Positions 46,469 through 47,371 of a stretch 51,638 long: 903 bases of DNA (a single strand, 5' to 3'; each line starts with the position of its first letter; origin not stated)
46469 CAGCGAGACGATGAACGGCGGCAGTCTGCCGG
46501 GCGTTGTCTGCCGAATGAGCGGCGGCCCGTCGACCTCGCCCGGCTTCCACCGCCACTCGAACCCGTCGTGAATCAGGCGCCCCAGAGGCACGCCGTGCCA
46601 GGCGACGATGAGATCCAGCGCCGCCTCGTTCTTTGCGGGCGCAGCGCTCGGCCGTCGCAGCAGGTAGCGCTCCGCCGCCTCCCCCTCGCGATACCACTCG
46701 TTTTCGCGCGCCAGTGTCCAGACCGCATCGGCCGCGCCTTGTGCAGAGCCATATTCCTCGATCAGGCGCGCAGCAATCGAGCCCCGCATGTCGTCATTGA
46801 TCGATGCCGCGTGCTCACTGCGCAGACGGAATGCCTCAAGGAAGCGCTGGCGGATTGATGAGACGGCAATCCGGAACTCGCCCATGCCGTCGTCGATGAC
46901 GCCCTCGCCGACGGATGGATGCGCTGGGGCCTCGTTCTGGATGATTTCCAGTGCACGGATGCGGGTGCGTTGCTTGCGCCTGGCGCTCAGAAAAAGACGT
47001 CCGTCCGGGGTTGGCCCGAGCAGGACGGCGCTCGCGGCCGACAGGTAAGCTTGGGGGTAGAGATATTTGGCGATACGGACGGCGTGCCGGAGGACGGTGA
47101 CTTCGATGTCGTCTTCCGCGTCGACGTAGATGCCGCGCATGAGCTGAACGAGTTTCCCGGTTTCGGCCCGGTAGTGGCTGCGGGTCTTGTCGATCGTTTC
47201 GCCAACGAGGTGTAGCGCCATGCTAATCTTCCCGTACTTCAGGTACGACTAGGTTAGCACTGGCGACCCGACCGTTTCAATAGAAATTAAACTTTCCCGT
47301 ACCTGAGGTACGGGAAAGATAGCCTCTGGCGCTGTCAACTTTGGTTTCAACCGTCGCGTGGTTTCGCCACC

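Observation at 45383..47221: Monocistronic HipA-family kinase fused to an AbiEi-like N-terminal domain instead of pairing with a HipB/HipS gene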

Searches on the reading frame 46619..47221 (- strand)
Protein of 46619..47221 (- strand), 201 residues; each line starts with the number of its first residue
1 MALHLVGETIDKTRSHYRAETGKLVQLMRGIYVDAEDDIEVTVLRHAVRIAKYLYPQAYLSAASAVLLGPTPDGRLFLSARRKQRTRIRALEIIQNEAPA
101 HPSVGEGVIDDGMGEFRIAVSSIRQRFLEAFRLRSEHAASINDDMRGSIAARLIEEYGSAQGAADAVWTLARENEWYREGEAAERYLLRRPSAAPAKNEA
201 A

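Call 4: search_protein_families(library=ncbifam, proteins=[window:46619-47221:-], max_evalue=1)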
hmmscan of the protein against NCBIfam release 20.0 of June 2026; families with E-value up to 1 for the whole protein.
seq(201 aa): 0 families

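Call 5: search_protein_families(library=pfam, proteins=[window:46619-47221:-], max_evalue=1)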
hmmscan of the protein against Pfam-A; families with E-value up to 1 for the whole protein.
seq(201 aa): 0 families

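Call 22: search_protein_representatives(protein=window:46619-47221:-)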
Query: 201 residues. Proteins with E-value up to 0.001 (for the whole library): 235; up to 1e-10: 133; up to 1e-30: 41. The best 150 are listed.
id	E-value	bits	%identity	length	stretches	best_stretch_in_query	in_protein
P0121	8.7e-111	384.6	89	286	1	1-201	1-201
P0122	2.9e-91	320.9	75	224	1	1-201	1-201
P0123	5.1e-88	310.4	73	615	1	1-201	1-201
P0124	4.4e-85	300.8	75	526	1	2-192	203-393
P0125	5.8e-67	241.7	74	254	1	2-157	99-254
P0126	6.8e-62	225.2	60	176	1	24-195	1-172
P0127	1.3e-58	214.5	60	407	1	1-192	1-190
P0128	3.6e-58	213.1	59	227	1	2-176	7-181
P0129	1.4e-56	207.9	58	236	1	1-195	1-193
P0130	2.9e-56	206.9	76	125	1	1-125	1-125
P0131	3.5e-53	196.8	87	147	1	1-107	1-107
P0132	9.7e-53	195.4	71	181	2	2-84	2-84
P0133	4.1e-48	180.3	58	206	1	1-148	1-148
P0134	1.3e-47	178.6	73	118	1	28-143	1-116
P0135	4.6e-46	173.6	65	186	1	3-131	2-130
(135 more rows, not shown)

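Call 28: search_protein_families(library=pfam, alignment_id=A3, max_evalue=1)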
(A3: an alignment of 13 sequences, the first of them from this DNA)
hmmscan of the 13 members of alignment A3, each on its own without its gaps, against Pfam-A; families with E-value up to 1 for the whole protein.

A. member 1, seq(200 aa): 0 families

B. families by the number of members that match (of 13 scanned): 4 families
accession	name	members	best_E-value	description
PF13338.12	AbiEi_4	4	0.00046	Transcriptional regulator, AbiEi antitoxin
PF18746.6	aGPT-Pplase3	1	0.057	Alpha-glutamyl/putrescinyl thymine pyrophosphorylase clade 3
PF11459.13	AbiEi_3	1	0.14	Transcriptional regulator, AbiEi antitoxin, Type IV TA system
PF20695.2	UbiD_N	1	0.17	3-octaprenyl-4-hydroxybenzoate carboxy-lyase N-terminal domain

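Call 29: search_protein_families(library=padloc, alignment_id=A3, max_evalue=1)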
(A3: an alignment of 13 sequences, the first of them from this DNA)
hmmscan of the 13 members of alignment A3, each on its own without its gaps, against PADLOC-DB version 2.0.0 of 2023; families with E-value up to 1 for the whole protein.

A. member 1, seq(200 aa): 5 families
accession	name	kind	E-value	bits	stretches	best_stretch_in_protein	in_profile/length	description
PDLC02241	AbiEi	-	0.0015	16.4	1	20-65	37-77/199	AbiEi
PDLC02225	AbiEi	-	0.0021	15.8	1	10-66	30-79/198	AbiEi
PDLC02240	AbiEi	-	0.021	12.4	1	20-66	43-87/216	AbiEi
PDLC02230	AbiEi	-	0.022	12.4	1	19-66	27-67/192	AbiEi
PDLC02274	AbiEi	-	0.024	12.3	1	20-66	43-87/217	AbiEi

B. families by the number of members that match (of 13 scanned): 27 families (the first 25 are shown)
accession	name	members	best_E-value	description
PDLC02225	AbiEi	8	7e-07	AbiEi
PDLC02241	AbiEi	8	0.00017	AbiEi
PDLC02228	AbiEi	5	0.0001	AbiEi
PDLC02230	AbiEi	5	0.0029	AbiEi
PDLC02267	AbiEi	4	5.4e-06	AbiEi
PDLC02240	AbiEi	4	2.6e-05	AbiEi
PDLC02269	AbiEi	3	4.9e-05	AbiEi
PDLC02283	AbiEi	3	5.1e-05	AbiEi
PDLC02265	AbiEi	3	5.7e-05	AbiEi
PDLC02260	AbiEi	3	0.001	AbiEi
PDLC02254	AbiEi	3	0.007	AbiEi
PDLC02272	AbiEi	2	7.4e-05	AbiEi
PDLC02227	AbiEi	2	0.00018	AbiEi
PDLC02270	AbiEi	2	0.00057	AbiEi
PDLC02255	AbiEi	2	0.0011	AbiEi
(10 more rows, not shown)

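Call 30: search_solved_structures(query=A3, max_evalue=10, show_alignments=3)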
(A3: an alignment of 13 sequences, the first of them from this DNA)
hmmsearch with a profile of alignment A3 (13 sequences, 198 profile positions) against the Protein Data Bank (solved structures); distinct sequences matched with E-value up to 10: 2.
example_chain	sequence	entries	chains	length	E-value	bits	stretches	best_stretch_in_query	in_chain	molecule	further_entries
4neq_A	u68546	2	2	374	0.073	16.2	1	49-113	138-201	UDP-N-acetylglucosamine 2-epimerase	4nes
8a3c_A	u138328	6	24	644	0.74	12.9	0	96-119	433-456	p70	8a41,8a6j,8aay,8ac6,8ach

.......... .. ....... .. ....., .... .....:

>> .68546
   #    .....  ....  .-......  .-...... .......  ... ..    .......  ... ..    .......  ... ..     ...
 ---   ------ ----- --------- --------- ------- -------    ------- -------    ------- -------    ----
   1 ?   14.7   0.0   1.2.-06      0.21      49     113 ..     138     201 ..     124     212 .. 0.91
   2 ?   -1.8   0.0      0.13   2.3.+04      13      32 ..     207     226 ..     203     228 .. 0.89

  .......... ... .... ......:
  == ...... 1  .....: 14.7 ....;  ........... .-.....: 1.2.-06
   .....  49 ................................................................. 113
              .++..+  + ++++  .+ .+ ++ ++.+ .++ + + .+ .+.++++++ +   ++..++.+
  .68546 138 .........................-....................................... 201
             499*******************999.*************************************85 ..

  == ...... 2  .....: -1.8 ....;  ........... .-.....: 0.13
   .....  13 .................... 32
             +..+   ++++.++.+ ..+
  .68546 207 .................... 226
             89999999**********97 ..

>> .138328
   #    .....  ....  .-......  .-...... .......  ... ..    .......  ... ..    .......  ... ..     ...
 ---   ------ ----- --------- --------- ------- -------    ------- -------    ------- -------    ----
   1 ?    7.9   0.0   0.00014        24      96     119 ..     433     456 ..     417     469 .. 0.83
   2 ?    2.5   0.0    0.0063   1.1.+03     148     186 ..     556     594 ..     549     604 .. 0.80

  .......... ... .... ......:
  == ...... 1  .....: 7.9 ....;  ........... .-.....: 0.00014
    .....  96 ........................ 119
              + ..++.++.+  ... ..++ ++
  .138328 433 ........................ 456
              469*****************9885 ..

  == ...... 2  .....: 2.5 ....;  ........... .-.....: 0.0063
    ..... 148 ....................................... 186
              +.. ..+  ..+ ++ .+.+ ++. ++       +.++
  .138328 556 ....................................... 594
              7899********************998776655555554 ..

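Call 38: find_homologous_proteins(query=A5, max_evalue=1e-10)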
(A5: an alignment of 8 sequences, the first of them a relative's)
Query A5 (8 sequences) (600 aa, profile of the alignment): 2266 proteins with E <= 1e-10 among 8000 candidates; the best 120 are listed.
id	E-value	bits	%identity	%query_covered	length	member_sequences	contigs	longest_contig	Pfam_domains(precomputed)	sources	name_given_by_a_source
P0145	5.8e-255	866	43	94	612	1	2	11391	PF07804.19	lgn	-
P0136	9.3e-249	845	100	100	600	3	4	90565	PF07804.19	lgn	-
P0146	1.2e-246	838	40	99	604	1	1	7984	PF07804.19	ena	-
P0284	1.3e-236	805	85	100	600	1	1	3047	PF07804.19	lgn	-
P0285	7.4e-233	793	42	99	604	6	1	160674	PF07804.19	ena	-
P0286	4.9e-232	790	43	93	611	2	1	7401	PF07804.19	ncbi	-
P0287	9.3e-227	772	40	100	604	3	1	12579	PF07804.19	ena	-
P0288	9.0e-224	763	50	95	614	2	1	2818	PF07804.19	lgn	-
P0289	2.3e-222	758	50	97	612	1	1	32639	PF07804.19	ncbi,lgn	-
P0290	3.3e-222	757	50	95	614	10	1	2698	PF07804.19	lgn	-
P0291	1.1e-221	756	58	99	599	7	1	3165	PF07804.19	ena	-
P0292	1.3e-221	756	49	97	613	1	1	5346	PF07804.19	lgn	-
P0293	2.7e-221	754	49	97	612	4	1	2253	PF07804.19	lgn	-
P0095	1.9e-220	752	50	97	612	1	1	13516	PF07804.19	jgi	jgi:serine/threonine-protein kinase HipA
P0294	2.7e-220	751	52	97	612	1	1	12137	PF07804.19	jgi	jgi:serine/threonine-protein kinase HipA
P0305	7.2e-219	746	50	98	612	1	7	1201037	PF07804.19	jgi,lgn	jgi:serine/threonine-protein kinase HipA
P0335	3.0e-217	741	51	93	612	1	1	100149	PF07804.19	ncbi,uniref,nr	ncbi:hypothetical protein GCM10011494_24760 [Novosphingobium endophyticum]|uniref:HipA-like C-termin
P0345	6.3e-217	740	48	97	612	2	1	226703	PF07804.19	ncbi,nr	ncbi:MAG TPA: type II toxin-antitoxin system HipA family toxin [Puia sp.]|nr:type II toxin-antitoxin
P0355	1.8e-216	738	62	100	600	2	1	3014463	PF07804.19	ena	-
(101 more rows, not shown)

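Call 44: find_encoding_contigs(protein=P0335, flank=4000, max_places=2)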
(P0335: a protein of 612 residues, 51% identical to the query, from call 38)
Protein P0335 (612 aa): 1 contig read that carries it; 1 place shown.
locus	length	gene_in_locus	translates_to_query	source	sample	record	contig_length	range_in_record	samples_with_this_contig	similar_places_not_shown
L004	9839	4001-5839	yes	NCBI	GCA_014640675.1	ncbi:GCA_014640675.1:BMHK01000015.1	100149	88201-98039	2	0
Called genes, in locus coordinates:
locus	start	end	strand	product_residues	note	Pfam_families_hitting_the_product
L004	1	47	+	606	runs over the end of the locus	PF19291:TREH_N, PF00723:Glyco_hydro_15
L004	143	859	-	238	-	PF06904:Extensin-like_C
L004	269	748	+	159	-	-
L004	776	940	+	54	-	-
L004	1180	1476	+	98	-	-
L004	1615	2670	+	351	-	PF01594:AI-2E_transport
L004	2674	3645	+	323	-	PF21338:Top1B_N_bact, PF01028:Topoisom_I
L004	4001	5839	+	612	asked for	PF07804:HipA_C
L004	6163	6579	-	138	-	-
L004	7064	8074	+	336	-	PF00389:2-Hacid_dh, PF02826:2-Hacid_dh_C, PF03446:NAD_binding_2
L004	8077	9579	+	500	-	PF02652:Lactate_perm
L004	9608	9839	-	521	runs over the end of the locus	PF02661:Fic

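Call 45: find_encoding_contigs(protein=P0355, flank=4000, max_places=2)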
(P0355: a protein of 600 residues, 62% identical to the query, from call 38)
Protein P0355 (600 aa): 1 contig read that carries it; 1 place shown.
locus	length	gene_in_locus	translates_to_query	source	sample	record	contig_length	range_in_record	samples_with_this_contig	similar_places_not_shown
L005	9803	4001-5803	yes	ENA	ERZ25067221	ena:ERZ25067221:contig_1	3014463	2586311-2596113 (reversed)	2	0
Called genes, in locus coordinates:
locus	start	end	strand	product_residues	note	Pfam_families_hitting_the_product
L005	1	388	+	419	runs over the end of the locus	PF00067:p450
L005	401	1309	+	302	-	PF00106:adh_short, PF01370:Epimerase (weak), PF13561:adh_short_C2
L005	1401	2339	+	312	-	PF00296:Bac_luciferase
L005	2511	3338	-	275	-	PF13020:NOV_C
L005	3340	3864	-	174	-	-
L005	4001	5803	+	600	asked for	PF07804:HipA_C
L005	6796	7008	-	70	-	PF15919:HicB_lk_antitox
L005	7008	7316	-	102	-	-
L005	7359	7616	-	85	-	PF13560:HTH_31, PF01381:HTH_3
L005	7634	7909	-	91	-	PF05015:HigB-like_toxin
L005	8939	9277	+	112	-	PF13744:HTH_37, PF13560:HTH_31 (weak), PF01381:HTH_3, PF13443:HTH_26 (weak)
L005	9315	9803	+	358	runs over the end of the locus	PF00145:DNA_methylase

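Call 46: find_encoding_contigs(protein=P0285, flank=4000, max_places=2)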
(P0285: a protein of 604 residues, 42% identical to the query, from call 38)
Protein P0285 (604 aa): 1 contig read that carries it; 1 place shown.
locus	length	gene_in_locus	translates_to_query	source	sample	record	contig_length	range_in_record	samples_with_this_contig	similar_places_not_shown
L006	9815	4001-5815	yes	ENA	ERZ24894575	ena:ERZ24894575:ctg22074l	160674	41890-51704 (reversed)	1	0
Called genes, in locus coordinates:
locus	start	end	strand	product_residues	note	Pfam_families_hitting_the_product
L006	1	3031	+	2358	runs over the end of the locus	-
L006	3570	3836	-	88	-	-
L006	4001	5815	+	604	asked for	PF07804:HipA_C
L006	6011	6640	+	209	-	PF14681:UPRTase, PF00156:Pribosyltran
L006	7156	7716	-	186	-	PF13470:PIN_3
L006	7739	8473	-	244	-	-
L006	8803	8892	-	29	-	-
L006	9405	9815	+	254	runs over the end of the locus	PF00106:adh_short, PF08659:KR, PF13561:adh_short_C2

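Call 47: find_encoding_contigs(protein=P0345, flank=4000, max_places=2)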
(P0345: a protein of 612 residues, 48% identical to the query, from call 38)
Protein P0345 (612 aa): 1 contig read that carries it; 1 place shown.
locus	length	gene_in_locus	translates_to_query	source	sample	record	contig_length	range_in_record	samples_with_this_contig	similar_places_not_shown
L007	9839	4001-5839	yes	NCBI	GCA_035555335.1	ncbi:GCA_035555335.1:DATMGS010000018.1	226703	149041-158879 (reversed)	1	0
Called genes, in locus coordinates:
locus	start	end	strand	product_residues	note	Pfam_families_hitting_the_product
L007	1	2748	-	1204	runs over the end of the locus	PF12833:HTH_18, PF00165:HTH_AraC (faint), PF12704:MacB_PCD, PF02687:FtsX, PF12704:MacB_PCD, PF02687:FtsX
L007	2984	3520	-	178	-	-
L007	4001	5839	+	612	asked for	PF07804:HipA_C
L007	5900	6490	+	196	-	-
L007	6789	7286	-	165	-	-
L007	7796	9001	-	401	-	PF00155:Aminotran_1_2, PF01041:DegT_DnrJ_EryC1 (weak)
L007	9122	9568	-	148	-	PF07610:DUF1573, PF22544:HYDIN_VesB_CFA65-like_Ig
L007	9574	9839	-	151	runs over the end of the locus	PF22544:HYDIN_VesB_CFA65-like_Ig, PF07610:DUF1573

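Call 48: find_encoding_contigs(protein=P0305, flank=4000, max_places=4)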
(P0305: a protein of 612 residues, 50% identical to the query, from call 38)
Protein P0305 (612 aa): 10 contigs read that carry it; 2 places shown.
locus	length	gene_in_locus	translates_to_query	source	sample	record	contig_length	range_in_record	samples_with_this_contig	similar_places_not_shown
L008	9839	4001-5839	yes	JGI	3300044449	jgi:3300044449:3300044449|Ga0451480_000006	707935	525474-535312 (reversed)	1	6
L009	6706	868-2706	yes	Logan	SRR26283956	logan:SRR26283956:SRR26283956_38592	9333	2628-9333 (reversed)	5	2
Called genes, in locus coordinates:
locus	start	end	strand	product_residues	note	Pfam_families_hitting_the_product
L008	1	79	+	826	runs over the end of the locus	PF08447:PAS_3, PF08448:PAS_4 (faint), PF13426:PAS_9 (faint), PF08447:PAS_3, PF00989:PAS (weak), PF13188:PAS_8, PF00990:GGDEF, PF00563:EAL, +1 more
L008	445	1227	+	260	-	PF00561:Abhydrolase_1, PF12146:Hydrolase_4, PF12697:Abhydrolase_6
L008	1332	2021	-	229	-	PF01638:HxlR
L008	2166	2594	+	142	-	PF04828:GFA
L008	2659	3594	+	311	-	PF00795:CN_hydrolase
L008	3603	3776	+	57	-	-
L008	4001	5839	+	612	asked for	PF07804:HipA_C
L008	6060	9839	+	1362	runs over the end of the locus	PF07669:Eco57I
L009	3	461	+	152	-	?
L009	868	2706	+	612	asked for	PF07804:HipA_C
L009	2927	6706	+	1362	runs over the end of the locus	PF07669:Eco57I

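Call 51: predict_structure(alignment_id=A6)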
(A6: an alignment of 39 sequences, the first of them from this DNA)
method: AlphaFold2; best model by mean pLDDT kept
length: 200 residues; sequences in the alignment: 39
mean_pLDDT: 91.9   pTM: 0.84
mean pLDDT of the five models: 91.9, 91.0, 88.4, 86.6, 83.1
residues with pLDDT >= 90: 174; 70-90: 14; 50-70: 5; < 50: 7
segments of 3 or more residues with pLDDT < 50: 193-195, 197-200
pLDDT, mean of each block of 10 residues (from residue 1): 88 92 93 93 96 96 97 97 95 96 96 95 96 90 94 95 97 95 91 47
secondary structure, 60 per line:
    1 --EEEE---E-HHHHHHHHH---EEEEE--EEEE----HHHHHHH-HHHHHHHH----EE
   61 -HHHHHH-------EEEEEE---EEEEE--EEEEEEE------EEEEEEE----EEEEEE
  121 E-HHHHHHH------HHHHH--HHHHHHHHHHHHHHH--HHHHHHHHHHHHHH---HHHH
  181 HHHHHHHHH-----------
elements in order: E3-6 H12-20 E24-28 E31-34 H39-45 H47-54 H62-67 E75-80 E84-88 E91-97 E104-110 E115-121 H123-129 H136-140 H143-157 H160-173 H177-189

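Call 55: fold_search(model_id=the predicted structure, library=pdb)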
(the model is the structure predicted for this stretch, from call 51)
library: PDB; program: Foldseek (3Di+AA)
matches with E <= 10: 207; with E <= 0.001: 2
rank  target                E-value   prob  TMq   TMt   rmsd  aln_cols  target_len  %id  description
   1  6y8q_A                2.2e-05  1.00  0.48  0.49   6.2       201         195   12  AbiEi antitoxin from Streptococcus agalactiae (released 2020-12-16)
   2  6y8q_D                1.3e-04  1.00  0.50  0.53   5.5       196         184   10  AbiEi antitoxin from Streptococcus agalactiae (released 2020-12-16)
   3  6j7r                  6.2e-02  0.93  0.46  0.34   7.4       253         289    8  Crystal structure of toxin TglT (unusual type guanylyltransferase-like toxin, Rv1045) mutant S78A co-expressed with TakA (released 2020-05-13)
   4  8an5_B                1.6e-01  0.69  0.42  0.44   5.9       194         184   11  MenAT1 toxin-antitoxin complex (rv0078a-rv0078b) from Mycobacterium tuberculosis H37Rv (released 2023-08-02)
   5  8an4_A                2.2e-01  0.54  0.42  0.43   6.1       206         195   13  MenT1 toxin (rv0078a) from Mycobacterium tuberculosis H37Rv (released 2023-08-02)
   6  8an4_B                3.6e-01  0.33  0.39  0.41   8.0       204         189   13  MenT1 toxin (rv0078a) from Mycobacterium tuberculosis H37Rv (released 2023-08-02)
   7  9cxd_B                5.6e-01  0.07  0.14  0.10  19.8       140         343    8  Native human GABAA receptor of beta2-alpha1-beta1-beta1-gamma2 assembly (released 2025-01-22)
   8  9mq6_C                6.7e-01  0.10  0.18  0.27  10.4        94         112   15  Cryo-EM structure of VCP/p97 and VCPIP1 (VCIP135) in the presence of AMPPNP (released 2025-03-26)
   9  9fgg_B                1.5e+00  0.05  0.15  0.10  20.0       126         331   10  Cryo-EM structure of the full-length alpha1beta3gamma2 GABA(A) receptor in Saposin A nanodisc bound to GABA and Etomid (released 2025-06-04)
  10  8kg6_N                1.8e+00  0.07  0.12  0.06   7.5        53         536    6  Yeast replisome in state I (released 2023-12-06)
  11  1bi5                  2.0e+00  0.04  0.12  0.08  10.4        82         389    8  CHALCONE SYNTHASE FROM ALFALFA (released 1999-06-22)
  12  3c18_A                2.1e+00  0.03  0.20  0.15  13.4       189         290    9  Crystal structure of nucleotidyltransferase-like protein (ZP_00538802.1) from Exiguobacterium sibiricum 255-15 at 1.90 (released 2008-02-12)
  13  8exr_A                2.1e+00  0.03  0.16  0.14  16.4       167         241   15  Cryo-EM structure of S. aureus BlaR1 TM and zinc metalloprotease domain (released 2023-01-11)
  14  3f9y_A                2.3e+00  0.01  0.10  0.12  18.2       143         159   11  Structural Insights into Lysine Multiple Methylation by SET Domain Methyltransferases, SET8-Y334F / H4-Lys20me1 / AdoH (released 2008-11-25)
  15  4ebk_B                2.4e+00  0.02  0.17  0.14  14.7       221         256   11  Crystal structure of aminoglycoside 4'-O-adenylyltransferase ANT(4')-IIb, tobramycin-bound (released 2012-04-04)
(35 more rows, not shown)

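Call 82: search_dna_similar(query=window:46622-47221:-, collection=phages, mode=protein, max_evalue=0.001, max_rows=10)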
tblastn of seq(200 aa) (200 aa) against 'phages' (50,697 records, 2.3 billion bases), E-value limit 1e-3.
No match.

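Call 96: fold_search(model_id=the predicted structure, library=viral)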
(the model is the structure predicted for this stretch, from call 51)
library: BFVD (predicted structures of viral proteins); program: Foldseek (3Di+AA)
matches with E <= 10: 311; with E <= 0.001: 0
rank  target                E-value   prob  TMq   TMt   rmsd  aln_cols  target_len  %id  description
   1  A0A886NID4            1.7e-01  0.28  0.31  0.16   9.2       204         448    8  (no name in the UniProt tables at hand)
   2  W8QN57                2.5e-01  0.08  0.14  0.09  13.6       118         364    9  Uncharacterized protein [Chloriridovirus anopheles1]
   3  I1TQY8                2.5e-01  0.06  0.16  0.12  15.9       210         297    8  (no name in the UniProt tables at hand)
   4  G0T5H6                3.0e-01  0.28  0.32  0.21   9.7       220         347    4  Uncharacterized protein [Wiseana iridescent virus]
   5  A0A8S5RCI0            4.1e-01  0.06  0.18  0.16  14.1       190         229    8  Uncharacterized protein [virus sp. ctmTa7]
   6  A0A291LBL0            4.3e-01  0.06  0.12  0.15  12.7       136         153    7  Calcineurin-like phosphoesterase domain-containing protein [Klebsiella phage vB_KpnM_KpV79]
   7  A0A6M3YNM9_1          4.3e-01  0.06  0.17  0.04  17.4       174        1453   10  Polyprotein (Fragment) [Riboviria sp.]
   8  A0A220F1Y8            4.6e-01  0.11  0.17  0.09  11.1        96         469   14  (no name in the UniProt tables at hand)
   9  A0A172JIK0            8.0e-01  0.03  0.14  0.17  16.2       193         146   10  Uncharacterized protein [Bacillus phage AR9]
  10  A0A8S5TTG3            9.0e-01  0.04  0.16  0.12  10.3       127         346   10  Uncharacterized protein [Siphoviridae sp. ct5jB2]
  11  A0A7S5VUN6            1.0e+00  0.11  0.11  0.16   8.9        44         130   16  (no name in the UniProt tables at hand)
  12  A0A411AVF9            1.0e+00  0.08  0.15  0.28  10.6       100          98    7  (no name in the UniProt tables at hand)
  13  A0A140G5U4            1.1e+00  0.03  0.12  0.08  12.7       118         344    8  (no name in the UniProt tables at hand)
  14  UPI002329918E         1.1e+00  0.04  0.15  0.13  19.6       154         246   13  (no name look-up for this kind of identifier)
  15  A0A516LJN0            1.2e+00  0.04  0.13  0.18  16.5       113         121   16  (no name in the UniProt tables at hand)
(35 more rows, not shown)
